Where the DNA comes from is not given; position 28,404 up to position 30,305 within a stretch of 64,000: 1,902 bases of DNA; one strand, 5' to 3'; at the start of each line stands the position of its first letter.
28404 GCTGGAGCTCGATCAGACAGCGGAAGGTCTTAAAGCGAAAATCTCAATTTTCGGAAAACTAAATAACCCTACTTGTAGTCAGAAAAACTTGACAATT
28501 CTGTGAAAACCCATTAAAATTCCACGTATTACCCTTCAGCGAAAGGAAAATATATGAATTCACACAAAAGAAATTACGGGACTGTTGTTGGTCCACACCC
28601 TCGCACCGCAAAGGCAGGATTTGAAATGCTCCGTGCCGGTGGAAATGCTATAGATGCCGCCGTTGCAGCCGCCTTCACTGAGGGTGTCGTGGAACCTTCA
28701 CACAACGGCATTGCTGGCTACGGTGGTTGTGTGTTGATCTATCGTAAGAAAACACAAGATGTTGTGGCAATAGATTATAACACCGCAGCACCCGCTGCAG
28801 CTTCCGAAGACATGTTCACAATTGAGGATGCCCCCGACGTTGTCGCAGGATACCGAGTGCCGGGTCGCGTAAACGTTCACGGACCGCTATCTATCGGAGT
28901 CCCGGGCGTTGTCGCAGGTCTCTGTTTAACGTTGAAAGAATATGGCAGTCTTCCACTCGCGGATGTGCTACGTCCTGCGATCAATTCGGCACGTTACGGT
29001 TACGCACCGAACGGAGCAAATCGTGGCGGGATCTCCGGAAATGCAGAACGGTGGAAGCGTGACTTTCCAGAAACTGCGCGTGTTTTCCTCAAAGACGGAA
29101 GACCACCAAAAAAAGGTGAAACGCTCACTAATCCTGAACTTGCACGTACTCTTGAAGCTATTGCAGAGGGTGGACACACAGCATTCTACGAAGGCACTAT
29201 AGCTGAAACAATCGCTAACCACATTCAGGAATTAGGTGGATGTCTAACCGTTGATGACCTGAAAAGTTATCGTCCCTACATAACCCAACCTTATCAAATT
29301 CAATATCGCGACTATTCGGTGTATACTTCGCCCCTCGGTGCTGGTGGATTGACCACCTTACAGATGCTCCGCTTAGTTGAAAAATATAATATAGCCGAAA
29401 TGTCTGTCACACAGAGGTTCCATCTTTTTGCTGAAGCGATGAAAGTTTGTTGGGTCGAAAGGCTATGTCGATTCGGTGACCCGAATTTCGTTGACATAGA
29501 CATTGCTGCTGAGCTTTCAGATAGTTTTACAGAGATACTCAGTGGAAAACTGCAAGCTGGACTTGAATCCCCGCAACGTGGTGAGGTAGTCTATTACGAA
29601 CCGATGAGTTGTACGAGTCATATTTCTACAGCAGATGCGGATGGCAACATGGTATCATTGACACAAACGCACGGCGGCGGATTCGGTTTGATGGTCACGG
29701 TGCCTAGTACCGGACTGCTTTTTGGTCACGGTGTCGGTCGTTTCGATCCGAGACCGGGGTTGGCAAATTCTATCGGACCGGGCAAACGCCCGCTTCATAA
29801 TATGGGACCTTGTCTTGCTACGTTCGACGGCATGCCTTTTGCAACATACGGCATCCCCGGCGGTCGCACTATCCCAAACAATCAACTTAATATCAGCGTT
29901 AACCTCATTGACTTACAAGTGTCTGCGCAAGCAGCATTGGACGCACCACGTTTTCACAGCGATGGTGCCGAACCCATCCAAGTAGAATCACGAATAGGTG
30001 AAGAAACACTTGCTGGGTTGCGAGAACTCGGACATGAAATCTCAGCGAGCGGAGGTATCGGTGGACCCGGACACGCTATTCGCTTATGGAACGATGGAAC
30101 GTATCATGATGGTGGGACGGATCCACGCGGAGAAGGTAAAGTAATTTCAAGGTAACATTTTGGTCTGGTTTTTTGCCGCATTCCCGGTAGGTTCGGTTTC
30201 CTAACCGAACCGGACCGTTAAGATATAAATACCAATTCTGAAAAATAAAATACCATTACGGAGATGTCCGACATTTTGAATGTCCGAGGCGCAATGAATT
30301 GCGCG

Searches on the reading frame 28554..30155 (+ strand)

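Call 17: search_protein_families(library=pfam, proteins=[window:28554-30155:+], max_evalue=0.001)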
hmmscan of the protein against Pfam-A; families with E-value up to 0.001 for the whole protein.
window:28554-30155:+ (533 aa): 1 family
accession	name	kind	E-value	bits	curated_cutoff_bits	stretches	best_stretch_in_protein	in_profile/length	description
PF01019.26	G_glu_transpept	-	4.8e-124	415.4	27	1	24-528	2-512/512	Gamma-glutamyltranspeptidase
